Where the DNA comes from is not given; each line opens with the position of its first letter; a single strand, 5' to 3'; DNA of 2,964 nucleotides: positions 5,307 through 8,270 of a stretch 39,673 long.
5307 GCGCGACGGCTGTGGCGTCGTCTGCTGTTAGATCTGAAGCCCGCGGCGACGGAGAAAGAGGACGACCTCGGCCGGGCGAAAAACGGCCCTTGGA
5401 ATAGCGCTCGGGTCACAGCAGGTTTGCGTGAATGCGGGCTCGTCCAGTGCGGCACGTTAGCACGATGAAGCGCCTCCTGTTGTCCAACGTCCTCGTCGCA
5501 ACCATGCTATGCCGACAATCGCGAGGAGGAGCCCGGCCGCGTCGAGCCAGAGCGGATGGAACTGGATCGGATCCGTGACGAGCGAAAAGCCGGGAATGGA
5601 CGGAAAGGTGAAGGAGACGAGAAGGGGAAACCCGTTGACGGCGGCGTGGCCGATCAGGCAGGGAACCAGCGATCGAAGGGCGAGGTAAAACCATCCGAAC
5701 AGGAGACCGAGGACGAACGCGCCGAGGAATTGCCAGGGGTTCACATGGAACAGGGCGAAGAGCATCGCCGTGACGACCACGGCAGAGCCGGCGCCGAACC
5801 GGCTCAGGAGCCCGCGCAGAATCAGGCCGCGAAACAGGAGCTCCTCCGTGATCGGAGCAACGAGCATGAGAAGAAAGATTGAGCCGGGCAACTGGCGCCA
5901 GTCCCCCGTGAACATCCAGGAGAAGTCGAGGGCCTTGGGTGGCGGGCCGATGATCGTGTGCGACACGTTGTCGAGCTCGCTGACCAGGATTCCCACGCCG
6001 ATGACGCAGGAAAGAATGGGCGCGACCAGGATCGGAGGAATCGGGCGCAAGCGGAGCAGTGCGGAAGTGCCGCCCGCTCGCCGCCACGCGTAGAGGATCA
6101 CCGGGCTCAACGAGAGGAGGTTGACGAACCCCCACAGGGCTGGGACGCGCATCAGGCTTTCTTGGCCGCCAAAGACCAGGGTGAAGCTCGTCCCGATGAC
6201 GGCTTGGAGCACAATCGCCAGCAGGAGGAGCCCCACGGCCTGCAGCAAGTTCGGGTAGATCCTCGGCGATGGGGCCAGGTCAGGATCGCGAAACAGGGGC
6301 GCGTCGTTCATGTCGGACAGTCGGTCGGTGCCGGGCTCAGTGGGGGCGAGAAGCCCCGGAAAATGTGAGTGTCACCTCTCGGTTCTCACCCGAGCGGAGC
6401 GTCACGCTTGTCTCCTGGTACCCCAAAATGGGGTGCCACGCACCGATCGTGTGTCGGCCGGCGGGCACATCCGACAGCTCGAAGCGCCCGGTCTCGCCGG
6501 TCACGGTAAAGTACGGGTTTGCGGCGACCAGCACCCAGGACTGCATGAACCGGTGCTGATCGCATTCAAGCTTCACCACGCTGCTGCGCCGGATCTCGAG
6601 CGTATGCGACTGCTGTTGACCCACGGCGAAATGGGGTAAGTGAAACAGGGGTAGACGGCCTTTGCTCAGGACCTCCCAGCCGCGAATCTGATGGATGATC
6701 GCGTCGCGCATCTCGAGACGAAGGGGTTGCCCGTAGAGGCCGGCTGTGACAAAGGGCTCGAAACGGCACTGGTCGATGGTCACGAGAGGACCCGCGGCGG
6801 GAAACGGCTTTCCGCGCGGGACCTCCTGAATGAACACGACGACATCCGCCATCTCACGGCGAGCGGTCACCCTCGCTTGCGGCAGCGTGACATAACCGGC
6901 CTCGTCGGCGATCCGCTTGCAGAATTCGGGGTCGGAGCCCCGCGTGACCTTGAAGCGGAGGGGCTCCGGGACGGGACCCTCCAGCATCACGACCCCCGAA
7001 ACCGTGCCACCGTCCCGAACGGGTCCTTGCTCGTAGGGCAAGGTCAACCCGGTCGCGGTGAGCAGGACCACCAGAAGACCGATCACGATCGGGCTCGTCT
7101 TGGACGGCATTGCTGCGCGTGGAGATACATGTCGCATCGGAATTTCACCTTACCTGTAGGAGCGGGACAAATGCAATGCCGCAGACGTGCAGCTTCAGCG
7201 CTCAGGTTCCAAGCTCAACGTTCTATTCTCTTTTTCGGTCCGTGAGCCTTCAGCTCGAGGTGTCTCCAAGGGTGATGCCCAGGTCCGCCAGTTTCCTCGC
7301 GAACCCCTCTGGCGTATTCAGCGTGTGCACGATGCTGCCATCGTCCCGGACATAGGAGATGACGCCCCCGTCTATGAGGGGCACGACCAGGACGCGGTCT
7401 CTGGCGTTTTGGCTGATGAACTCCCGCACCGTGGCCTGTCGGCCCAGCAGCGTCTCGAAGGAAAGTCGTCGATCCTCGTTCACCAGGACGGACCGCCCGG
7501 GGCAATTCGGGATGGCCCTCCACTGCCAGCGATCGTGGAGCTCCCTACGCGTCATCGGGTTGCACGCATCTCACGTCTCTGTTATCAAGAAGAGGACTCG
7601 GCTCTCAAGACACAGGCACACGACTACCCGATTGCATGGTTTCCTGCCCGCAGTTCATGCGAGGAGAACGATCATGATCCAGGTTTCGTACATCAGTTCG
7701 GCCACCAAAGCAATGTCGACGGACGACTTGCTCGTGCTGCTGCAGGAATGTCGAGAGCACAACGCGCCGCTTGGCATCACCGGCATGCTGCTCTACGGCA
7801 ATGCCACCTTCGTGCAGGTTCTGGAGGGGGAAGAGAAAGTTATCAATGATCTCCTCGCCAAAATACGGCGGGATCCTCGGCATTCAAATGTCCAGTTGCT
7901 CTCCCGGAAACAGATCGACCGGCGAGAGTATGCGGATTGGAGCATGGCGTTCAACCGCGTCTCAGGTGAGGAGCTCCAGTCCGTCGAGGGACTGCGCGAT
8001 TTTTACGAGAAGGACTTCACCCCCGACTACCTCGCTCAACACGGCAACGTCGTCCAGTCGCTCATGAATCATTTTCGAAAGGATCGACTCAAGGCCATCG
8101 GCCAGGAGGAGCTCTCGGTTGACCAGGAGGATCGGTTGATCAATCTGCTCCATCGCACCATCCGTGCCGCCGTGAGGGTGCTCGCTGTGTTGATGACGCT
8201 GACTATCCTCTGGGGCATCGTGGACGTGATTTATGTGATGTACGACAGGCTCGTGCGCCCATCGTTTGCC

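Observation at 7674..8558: BLUF flavin photoreceptor domain fused to a PsiE-like integral membrane module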

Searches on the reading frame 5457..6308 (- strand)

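Call 12: search_protein_families(library=pfam, proteins=[window:5457-6308:-], max_evalue=0.01)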
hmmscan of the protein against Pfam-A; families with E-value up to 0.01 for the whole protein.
window:5457-6308:- (283 aa): 1 family
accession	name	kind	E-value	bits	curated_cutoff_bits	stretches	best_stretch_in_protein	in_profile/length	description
PF02517.21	Rce1-like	-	1.3e-21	77.1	22.4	1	142-226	6-92/93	Type II CAAX prenyl endopeptidase Rce1-like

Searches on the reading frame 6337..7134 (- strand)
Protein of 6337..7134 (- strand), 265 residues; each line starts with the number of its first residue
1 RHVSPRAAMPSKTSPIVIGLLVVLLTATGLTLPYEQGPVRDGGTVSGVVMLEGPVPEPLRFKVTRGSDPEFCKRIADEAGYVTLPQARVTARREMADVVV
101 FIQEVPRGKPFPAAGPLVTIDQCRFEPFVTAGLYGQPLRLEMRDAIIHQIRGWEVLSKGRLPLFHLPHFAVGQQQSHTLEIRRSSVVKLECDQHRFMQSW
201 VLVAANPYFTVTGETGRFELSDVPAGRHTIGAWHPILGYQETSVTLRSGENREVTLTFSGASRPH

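Call 12: search_protein_families(library=pfam, proteins=[window:6337-7134:-], max_evalue=0.01)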
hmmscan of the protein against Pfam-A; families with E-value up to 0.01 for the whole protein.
window:6337-7134:- (265 aa): 3 families
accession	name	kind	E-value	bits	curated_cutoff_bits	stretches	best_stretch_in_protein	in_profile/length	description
PF13620.12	CarboxypepD_reg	-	2.5e-05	25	32.3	1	208-257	30-80/82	Carboxypeptidase regulatory-like domain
PF13715.12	CarbopepD_reg_2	-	0.00046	20.6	32.2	1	208-257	26-75/88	CarboxypepD_reg-like domain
PF09430.16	EMC7_beta-sandw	-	0.0024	18.5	26.6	1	201-258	12-72/122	ER membrane protein complex subunit 7, beta-sandwich domain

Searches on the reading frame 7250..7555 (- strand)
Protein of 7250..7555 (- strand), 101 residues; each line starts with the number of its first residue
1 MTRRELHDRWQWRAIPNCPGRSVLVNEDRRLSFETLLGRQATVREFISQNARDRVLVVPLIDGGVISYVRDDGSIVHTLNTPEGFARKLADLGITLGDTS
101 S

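Call 3: search_protein_families(library=pfam, proteins=[window:7250-7555:-], max_evalue=1)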
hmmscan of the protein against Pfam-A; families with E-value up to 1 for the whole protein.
window:7250-7555:- (101 aa): 1 family
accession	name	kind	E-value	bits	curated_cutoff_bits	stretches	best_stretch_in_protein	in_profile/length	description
PF12739.12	TRAPPC-Trs85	-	0.28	10.7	26.7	1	63-98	329-364/453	ER-Golgi trafficking TRAPP I complex 85 kDa subunit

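Call 4: search_protein_families(library=ncbifam, proteins=[window:7250-7555:-], max_evalue=1)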
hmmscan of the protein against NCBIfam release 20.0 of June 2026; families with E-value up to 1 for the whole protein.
window:7250-7555:- (101 aa): 0 families

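Call 88: search_solved_structures(query=window:7250-7552:-, max_evalue=1)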
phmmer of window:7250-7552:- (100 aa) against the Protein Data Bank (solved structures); distinct sequences matched with E-value up to 1: 3.
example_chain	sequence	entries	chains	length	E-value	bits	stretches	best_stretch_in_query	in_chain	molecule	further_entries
8eec_A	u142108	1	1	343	0.46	13.8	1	15-82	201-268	Isoform 2 of Mitogen-activated protein kinase kinase kinase kinase 1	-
4wj7_A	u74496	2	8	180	0.5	13.7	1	48-81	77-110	Malcavernin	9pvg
7qst_A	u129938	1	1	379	0.99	12.7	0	40-91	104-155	V-type ATP synthase subunit A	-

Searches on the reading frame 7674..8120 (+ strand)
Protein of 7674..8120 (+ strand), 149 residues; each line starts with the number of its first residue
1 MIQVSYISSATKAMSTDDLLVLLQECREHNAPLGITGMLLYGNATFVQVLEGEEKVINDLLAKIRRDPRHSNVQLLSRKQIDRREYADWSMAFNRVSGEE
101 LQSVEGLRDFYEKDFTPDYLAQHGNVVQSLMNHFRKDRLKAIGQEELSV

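Call 65: search_solved_structures(query=window:7674-8120:+, max_evalue=1e-10, show_alignments=3)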
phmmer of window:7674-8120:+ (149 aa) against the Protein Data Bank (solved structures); distinct sequences matched with E-value up to 1e-10: 12.
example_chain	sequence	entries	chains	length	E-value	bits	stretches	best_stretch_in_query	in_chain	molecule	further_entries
1x0p_A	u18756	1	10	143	9.6e-18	68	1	4-111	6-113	hypothetical protein Tll0078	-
8i98_A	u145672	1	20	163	4.6e-17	65.8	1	4-111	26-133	Tll0078 protein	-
2iyg_A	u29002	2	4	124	3.9e-15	59.5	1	2-94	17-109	APPA, ANTIREPRESSOR OF PPSR, SENSOR OF BLUE LIGHT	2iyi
2bun_A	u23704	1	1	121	6.6e-15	58.8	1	3-94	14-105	APPA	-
1yrx_A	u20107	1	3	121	8.1e-15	58.5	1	1-94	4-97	hypothetical protein Rsph03001874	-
4hh0_A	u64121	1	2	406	4.1e-14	56.2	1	2-94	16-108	AppA protein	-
2byc_A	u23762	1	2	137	1.4e-13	54.5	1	2-105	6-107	BLUE-LIGHT RECEPTOR OF THE BLUF-FAMILY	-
4hh1_A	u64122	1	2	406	1.5e-13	54.4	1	4-94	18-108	AppA protein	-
6w6z_A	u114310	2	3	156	6.4e-13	52.4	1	17-94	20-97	BLUF domain-containing protein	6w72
2hfn_A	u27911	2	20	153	2.5e-12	50.5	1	5-103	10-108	Synechocystis Photoreceptor (Slr1694) | Activator of photopigment and puc expression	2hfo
3mzi_A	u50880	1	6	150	4.6e-12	49.6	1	9-103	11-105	Activator of photopigment and puc expression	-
2kb2_A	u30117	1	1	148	8.7e-11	45.5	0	18-84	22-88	BlrP1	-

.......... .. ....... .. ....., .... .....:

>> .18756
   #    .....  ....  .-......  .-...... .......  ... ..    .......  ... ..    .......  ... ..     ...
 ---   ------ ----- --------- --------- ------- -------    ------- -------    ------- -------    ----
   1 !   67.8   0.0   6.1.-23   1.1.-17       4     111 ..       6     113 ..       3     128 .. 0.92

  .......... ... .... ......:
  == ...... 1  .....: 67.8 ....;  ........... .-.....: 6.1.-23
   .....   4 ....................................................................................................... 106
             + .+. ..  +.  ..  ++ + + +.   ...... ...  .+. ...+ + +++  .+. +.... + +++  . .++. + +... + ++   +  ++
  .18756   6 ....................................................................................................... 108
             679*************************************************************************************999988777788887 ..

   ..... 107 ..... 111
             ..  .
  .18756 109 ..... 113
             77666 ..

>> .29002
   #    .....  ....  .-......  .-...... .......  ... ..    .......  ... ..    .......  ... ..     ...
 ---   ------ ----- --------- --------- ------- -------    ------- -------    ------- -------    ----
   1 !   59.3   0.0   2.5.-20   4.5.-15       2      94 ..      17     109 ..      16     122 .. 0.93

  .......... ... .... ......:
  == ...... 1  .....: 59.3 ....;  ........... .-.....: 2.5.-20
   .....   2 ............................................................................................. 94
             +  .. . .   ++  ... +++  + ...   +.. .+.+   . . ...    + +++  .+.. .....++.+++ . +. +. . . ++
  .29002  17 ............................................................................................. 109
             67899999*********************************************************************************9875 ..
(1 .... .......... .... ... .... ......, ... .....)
